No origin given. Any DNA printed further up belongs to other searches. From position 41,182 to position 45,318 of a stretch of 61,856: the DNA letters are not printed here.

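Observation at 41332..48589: Best system candidate: a duplicated but rearranged envelope module of TM Ser/Thr kinase (HEAT solenoid), PEGA/two-TM partner and propeller lipoprotein (other copy at 8631-15678)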

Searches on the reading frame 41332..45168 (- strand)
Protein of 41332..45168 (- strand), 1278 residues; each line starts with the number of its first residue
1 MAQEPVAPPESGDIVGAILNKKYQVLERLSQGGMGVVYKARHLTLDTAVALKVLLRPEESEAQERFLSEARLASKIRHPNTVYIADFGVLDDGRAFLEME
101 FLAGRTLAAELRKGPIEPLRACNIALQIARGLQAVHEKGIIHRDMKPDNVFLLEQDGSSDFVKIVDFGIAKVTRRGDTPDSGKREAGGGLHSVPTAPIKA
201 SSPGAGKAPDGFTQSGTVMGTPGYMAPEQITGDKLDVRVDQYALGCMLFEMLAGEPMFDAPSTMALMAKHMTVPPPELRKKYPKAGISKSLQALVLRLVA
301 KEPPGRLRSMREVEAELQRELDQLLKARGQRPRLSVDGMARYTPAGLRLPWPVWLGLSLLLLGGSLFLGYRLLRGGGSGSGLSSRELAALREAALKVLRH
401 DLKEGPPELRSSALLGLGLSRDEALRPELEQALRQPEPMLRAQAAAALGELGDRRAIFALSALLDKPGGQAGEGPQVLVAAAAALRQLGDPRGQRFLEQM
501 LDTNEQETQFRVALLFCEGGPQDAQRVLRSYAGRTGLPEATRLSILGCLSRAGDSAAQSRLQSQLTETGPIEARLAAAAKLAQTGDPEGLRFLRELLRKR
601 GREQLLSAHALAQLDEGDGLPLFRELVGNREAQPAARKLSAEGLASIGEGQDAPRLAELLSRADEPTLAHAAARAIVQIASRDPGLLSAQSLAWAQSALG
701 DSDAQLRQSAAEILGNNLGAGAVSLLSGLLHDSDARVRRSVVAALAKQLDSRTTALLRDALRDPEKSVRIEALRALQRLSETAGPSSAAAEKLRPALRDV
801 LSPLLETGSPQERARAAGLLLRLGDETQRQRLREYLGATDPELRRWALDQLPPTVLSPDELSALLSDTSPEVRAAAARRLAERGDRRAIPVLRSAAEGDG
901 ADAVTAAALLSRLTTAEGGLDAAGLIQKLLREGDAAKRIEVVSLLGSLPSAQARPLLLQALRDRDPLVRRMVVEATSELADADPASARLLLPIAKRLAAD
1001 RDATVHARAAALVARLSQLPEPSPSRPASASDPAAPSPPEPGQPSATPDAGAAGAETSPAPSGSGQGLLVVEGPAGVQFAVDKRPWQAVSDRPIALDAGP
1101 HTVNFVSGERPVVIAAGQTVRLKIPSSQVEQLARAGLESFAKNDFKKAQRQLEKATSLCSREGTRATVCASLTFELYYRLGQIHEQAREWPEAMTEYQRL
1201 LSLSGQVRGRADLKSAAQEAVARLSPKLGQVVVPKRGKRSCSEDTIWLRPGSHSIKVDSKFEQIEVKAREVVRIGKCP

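Call 13: search_protein_families(library=pfam, proteins=[window:41332-45168:-], max_evalue=0.01)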
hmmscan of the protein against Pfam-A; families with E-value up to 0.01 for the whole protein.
window:41332-45168:- (1278 aa): 11 families
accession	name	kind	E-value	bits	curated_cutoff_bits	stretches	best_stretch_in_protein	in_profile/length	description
PF13646.12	HEAT_2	-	7.7e-53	177.2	27.7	8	696-777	6-88/88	HEAT repeats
PF00069.31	Pkinase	-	7.6e-44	150.5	31.7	1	23-308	1-253/263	Protein kinase domain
PF07714.23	PK_Tyr_Ser-Thr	-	1.1e-24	87.5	23.1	1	25-177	3-156/258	Protein tyrosine and serine/threonine kinase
PF02985.28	HEAT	-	2.9e-15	55.4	23.5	0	955-980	3-28/31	HEAT repeat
PF12717.13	Cnd1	-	1.1e-08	35.7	26.4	0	957-1018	26-87/162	non-SMC mitotic condensation complex subunit 1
PF07719.23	TPR_2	-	3.5e-07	30.3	27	1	1175-1204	2-31/34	Tetratricopeptide repeat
PF01602.26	Adaptin_N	-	6.1e-06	25.5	37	0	956-1016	118-178/524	Adaptin N terminal region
PF03130.22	HEAT_PBS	-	1.6e-05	25.4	20.9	0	872-897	1-26/27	PBS lyase HEAT-like repeat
PF00514.29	Arm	-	0.00012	22.4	20.6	0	720-746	11-37/41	Armadillo/beta-catenin-like repeat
PF21581.3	SCD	-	0.00023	21.8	27.5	0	760-782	38-60/75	Stromalin conservative domain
PF13513.12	HEAT_EZ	-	0.002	19.1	27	0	407-451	1-55/55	HEAT-like repeat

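Call 70: search_protein_families(library=ncbifam, proteins=[window:41332-45168:-], max_evalue=0.001)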
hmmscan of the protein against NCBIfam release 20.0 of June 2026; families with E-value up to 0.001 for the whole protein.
window:41332-45168:- (1278 aa): 21 families
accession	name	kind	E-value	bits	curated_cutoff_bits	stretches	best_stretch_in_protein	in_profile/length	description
NF033483.0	PknB_PASTA_kin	equivalog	1.2e-69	235.8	450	2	16-173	2-157/563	Stk1 family PASTA domain-containing Ser/Thr kinase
NF052427.1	StpK7MSMEG_1200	equivalog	3e-47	161.4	900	2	22-173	8-158/601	serine/threonine protein kinase StpK7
NF047741.1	antiphage_MADS6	equivalog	2.8e-38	131.9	460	3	16-129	490-601/612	methylation-associated defense system protein kinase MAD6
NF009651.0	PRK13184.1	equivalog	1.1e-31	109.6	839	1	21-321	2-291/932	serine/threonine-protein kinase PknD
TIGR03903.1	TOMM_kin_cyc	equivalog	1.1e-31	109.6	705.75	2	47-171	4-130/1267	TOMM system kinase/cyclase fusion protein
NF045915.1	PhycobilmeDegNblB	equivalog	1.9e-18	66.8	300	2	428-504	134-204/214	phycobilisome degradation protein NblB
NF038150.1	lanthi_synth_IV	equivalog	6.2e-17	61.2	650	2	15-175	183-350/851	class IV lanthionine synthetase LanL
NF033442.0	BREX_PglW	equivalog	1.7e-16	59.1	990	2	16-174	507-664/1391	BREX system serine/threonine kinase PglW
NF010374.0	PRK13800.1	equivalog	8.6e-14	50.7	1196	2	820-1016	616-803/898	fumarate reductase/succinate dehydrogenase flavoprotein subunit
NF053615.1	SerThrKinAfsKStmc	equivalog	3.7e-12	45.7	1300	1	23-171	15-159/809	protein serine/threonine kinase AfsK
NF038151.1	lanthi_synth_III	equivalog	3.7e-11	42.1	575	1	21-173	220-386/833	class III lanthionine synthetase LanKC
TIGR02270.1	TIGR02270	subfamily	3.9e-10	39.3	206.8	2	392-563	84-247/410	TIGR02270 family protein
NF007244.0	PRK09687.1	equivalog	3.1e-08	33.3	275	0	727-777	135-185/285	putative lyase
NF058632.1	SerThrKinPrkT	equivalog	6.1e-08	32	280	1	14-168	14-163/322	serine/threonine protein kinase PrkT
TIGR03724.2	arch_bud32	equivalog_domain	9e-08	31.8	125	1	63-175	37-136/193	KEOPS complex kinase/ATPase Bud32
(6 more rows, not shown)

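Call 86: search_protein_families(library=padloc, proteins=[window:41332-45168:-], max_evalue=0.001)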
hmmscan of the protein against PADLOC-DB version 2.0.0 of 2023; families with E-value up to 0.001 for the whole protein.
window:41332-45168:- (1278 aa): 34 families (the best 25 are shown)
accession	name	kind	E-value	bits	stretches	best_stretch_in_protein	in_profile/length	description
PDLC04042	PD-T4-6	-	4.9e-76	254.2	2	18-175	6-161/292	-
PDLC04053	PD-T4-6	-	1.1e-72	243.2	2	22-176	10-164/311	-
PDLC04043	PD-T4-6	-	3.4e-65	218.9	2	20-174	14-166/452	-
PDLC04061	PD-T4-6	-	1.1e-64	217.8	2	15-174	10-171/510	-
PDLC04060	PD-T4-6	-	4.5e-63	211.8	2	15-174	2-159/486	-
PDLC04047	PD-T4-6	-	3.4e-62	208.4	2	18-170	7-158/327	-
PDLC04039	PD-T4-6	-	1.3e-59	200.4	2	15-174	9-165/458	-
PDLC04054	PD-T4-6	-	1.5e-59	200.2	2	17-172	7-160/347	-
PDLC04041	PD-T4-6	-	1.1e-58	197.5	1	21-319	28-292/443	-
PDLC01088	C3a189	-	4.7e-58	195.4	1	29-359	5-272/840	kinase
PDLC04138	mad6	-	1.5e-57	194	1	19-321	49-314/659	mads_6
PDLC04057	PD-T4-6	-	2.6e-56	189.5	2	15-174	2-159/443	-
PDLC04048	PD-T4-6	-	3e-51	172.9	2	15-172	4-160/354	-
PDLC04052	PD-T4-6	-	1.6e-49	167.5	2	18-173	6-163/496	-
PDLC04050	PD-T4-6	-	4.4e-43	145.9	2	22-187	64-227/480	-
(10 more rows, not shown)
